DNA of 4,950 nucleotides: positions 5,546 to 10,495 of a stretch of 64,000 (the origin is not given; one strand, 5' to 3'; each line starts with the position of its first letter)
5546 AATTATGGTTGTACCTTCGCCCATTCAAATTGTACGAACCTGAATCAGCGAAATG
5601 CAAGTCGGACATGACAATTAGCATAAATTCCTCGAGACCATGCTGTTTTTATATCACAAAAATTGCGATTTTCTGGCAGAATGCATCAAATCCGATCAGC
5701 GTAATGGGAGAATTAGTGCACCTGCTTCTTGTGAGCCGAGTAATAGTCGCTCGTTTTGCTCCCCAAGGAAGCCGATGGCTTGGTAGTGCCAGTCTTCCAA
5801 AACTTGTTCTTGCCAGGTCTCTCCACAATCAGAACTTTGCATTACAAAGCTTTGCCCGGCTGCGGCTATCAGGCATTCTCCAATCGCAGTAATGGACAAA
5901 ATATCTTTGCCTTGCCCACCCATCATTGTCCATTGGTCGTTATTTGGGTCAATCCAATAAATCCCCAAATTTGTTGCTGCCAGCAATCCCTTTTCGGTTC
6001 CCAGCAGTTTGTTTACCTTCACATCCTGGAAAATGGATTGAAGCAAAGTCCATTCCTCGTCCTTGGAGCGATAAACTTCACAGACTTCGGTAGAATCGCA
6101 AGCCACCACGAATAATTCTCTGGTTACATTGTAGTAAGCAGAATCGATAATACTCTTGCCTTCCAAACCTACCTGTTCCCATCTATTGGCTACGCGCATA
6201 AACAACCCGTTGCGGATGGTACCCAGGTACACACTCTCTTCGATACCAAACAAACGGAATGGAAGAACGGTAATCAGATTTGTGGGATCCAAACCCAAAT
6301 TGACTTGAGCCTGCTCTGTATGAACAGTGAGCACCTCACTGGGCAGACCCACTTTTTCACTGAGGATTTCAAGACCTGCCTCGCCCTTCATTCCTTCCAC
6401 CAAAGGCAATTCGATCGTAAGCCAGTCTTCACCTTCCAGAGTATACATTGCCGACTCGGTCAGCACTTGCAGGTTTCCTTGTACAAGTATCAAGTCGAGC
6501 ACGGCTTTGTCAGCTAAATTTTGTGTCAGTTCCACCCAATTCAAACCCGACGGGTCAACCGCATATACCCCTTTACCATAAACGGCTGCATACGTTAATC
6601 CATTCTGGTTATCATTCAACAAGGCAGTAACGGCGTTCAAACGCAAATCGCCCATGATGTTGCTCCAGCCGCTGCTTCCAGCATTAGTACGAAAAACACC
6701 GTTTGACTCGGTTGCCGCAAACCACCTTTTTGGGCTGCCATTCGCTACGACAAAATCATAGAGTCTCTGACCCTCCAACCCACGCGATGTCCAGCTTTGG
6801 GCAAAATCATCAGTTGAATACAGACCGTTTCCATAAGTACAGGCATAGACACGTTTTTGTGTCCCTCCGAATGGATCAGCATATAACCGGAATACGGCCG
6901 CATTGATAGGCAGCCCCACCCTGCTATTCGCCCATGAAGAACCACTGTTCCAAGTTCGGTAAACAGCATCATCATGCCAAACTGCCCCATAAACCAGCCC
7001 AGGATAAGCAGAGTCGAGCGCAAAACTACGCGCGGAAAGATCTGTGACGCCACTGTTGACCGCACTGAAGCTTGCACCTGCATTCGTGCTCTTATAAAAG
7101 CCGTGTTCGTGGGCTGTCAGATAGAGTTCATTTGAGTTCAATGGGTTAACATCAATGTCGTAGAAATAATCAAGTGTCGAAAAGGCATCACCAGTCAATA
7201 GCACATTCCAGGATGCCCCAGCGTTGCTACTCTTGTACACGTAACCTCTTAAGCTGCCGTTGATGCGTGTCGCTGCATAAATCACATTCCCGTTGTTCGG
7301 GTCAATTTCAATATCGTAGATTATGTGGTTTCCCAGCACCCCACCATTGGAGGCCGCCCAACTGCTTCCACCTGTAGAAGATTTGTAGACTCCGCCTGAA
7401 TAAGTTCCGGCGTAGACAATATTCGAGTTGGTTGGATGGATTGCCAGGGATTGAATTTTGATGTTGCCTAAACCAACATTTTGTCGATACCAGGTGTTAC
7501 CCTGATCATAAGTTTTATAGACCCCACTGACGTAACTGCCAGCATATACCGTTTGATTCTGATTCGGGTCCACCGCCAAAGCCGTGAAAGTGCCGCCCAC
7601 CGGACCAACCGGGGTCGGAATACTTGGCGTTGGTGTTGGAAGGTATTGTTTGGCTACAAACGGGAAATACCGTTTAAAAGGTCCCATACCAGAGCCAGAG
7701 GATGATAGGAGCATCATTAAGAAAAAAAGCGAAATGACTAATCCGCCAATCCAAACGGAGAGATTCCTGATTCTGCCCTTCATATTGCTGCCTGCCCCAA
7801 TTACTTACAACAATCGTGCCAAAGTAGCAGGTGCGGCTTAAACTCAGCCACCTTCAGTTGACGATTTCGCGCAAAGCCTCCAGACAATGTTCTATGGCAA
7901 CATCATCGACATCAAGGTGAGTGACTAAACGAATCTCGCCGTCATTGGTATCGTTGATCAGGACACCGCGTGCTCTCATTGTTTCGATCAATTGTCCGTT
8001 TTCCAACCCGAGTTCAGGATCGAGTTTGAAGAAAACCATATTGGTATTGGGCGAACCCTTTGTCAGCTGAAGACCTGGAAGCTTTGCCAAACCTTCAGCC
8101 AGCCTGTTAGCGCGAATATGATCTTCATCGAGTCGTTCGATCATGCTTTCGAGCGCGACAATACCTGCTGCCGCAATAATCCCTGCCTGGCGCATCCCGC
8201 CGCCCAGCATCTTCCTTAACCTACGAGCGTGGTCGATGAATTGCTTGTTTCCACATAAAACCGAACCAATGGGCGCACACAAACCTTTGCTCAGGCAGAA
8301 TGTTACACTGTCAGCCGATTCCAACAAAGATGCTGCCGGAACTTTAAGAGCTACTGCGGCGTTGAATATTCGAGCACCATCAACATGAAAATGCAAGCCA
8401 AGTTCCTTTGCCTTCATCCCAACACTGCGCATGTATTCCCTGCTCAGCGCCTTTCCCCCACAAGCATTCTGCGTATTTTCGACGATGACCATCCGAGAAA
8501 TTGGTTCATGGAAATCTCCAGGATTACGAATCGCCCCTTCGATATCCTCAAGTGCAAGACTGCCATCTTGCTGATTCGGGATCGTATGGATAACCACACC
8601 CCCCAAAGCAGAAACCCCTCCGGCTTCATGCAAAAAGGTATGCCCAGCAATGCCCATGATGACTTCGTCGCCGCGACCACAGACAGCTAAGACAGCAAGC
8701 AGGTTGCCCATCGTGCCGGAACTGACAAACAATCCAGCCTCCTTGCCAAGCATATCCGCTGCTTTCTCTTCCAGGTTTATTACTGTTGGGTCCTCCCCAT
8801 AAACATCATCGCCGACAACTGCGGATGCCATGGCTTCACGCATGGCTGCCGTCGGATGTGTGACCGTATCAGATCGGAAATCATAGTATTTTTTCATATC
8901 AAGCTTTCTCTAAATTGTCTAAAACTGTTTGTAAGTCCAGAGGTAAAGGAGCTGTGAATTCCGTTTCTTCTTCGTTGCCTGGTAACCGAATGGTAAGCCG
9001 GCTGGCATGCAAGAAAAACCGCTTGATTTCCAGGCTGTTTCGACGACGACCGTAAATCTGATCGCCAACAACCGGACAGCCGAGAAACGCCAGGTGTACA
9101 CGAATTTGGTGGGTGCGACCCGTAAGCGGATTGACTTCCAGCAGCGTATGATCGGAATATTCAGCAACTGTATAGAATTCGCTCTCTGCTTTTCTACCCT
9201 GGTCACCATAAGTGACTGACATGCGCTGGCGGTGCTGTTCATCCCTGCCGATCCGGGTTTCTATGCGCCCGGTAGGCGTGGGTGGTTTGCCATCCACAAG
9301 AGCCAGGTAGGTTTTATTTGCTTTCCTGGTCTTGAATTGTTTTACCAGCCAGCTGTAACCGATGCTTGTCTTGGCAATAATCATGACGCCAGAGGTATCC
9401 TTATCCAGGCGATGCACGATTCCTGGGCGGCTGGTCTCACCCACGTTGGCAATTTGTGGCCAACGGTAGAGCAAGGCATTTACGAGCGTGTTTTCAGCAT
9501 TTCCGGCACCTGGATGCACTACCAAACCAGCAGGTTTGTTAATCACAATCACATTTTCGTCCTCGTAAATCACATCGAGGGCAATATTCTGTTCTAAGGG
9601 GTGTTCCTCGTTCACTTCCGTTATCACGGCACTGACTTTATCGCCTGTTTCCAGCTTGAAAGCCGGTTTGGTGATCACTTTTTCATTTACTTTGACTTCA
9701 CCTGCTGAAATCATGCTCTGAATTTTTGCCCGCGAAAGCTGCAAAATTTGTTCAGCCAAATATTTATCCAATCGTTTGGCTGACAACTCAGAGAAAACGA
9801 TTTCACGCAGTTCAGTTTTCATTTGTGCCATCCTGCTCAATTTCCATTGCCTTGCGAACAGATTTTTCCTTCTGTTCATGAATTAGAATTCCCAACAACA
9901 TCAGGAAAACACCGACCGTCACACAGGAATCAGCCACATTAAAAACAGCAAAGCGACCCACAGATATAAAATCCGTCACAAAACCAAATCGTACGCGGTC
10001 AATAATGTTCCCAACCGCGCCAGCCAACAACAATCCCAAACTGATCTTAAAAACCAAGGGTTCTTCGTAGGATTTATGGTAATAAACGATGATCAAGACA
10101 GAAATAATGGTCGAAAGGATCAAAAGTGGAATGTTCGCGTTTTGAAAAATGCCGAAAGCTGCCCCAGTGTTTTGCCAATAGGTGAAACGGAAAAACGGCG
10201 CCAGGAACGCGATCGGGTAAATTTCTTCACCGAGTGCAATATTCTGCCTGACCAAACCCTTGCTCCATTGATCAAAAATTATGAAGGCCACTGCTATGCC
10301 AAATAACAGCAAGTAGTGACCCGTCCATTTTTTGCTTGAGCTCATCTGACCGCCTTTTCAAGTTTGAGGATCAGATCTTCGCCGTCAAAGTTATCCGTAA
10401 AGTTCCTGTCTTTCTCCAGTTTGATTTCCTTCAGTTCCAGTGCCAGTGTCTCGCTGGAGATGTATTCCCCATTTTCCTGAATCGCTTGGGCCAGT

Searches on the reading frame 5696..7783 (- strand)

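Call 8: search_protein_families(library=pfam, proteins=[window:5696-7783:-], max_evalue=0.00001)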
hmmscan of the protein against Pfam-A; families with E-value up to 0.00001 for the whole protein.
window:5696-7783:- (695 aa): 1 family
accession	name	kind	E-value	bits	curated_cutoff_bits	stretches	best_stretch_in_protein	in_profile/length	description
PF15902.12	Sortilin-Vps10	-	1.6e-15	57.3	33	1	88-196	3-113/446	Sortilin, neurotensin receptor 3,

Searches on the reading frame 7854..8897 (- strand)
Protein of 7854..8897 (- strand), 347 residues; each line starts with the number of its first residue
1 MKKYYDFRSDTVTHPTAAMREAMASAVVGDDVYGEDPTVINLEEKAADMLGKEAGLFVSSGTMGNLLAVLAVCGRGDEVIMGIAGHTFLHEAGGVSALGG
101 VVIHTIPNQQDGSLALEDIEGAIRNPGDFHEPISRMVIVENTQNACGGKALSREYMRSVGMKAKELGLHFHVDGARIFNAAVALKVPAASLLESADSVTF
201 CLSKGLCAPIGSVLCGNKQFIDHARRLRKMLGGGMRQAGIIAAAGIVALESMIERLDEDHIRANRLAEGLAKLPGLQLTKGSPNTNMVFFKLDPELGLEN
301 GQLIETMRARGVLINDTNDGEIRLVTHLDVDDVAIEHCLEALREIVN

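Call 8: search_protein_families(library=pfam, proteins=[window:7854-8897:-], max_evalue=0.00001)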
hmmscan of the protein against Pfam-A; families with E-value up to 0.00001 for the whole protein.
window:7854-8897:- (347 aa): 3 families
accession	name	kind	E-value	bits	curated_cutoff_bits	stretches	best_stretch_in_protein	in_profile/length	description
PF01212.27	Beta_elim_lyase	-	7.2e-108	360.7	27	1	6-291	1-286/288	Beta-eliminating lyase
PF01041.23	DegT_DnrJ_EryC1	-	9.2e-10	38.7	19.8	1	23-124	10-110/360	DegT/DnrJ/EryC1/StrS aminotransferase family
PF00266.25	Aminotran_5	-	7.4e-06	25.6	21.5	0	43-237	49-232/371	Aminotransferase class-V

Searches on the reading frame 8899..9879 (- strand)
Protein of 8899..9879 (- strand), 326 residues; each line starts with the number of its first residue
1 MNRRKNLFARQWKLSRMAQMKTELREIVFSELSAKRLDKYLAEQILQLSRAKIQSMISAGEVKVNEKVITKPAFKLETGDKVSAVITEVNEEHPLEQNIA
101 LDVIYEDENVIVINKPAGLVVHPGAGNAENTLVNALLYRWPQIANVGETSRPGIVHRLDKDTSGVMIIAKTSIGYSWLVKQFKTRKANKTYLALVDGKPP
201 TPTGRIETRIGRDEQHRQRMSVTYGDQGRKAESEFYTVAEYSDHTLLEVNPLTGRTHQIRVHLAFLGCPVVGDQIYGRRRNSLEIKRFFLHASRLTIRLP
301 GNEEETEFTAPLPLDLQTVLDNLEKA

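Call 8: search_protein_families(library=pfam, proteins=[window:8899-9879:-], max_evalue=0.00001)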
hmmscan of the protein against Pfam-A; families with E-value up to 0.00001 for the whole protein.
window:8899-9879:- (326 aa): 2 families
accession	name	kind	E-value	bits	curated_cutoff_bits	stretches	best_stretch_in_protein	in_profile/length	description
PF00849.27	PseudoU_synth_2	-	2.1e-37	129.1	26.8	1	109-264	1-151/152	RNA pseudouridylate synthase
PF01479.30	S4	-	2.1e-12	47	22.8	1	36-82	2-48/48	S4 domain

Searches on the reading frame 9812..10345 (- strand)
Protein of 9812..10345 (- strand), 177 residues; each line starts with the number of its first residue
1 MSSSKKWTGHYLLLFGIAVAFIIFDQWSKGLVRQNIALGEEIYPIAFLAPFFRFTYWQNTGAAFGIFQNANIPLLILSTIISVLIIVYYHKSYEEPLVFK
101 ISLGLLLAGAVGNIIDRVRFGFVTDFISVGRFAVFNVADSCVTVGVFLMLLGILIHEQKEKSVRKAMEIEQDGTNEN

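Call 8: search_protein_families(library=pfam, proteins=[window:9812-10345:-], max_evalue=0.00001)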
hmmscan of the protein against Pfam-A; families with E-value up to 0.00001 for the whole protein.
window:9812-10345:- (177 aa): 1 family
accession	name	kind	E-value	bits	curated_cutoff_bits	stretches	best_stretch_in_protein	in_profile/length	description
PF01252.23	Peptidase_A8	-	1.6e-36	126.1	25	1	17-154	1-141/142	Signal peptidase (SPase) II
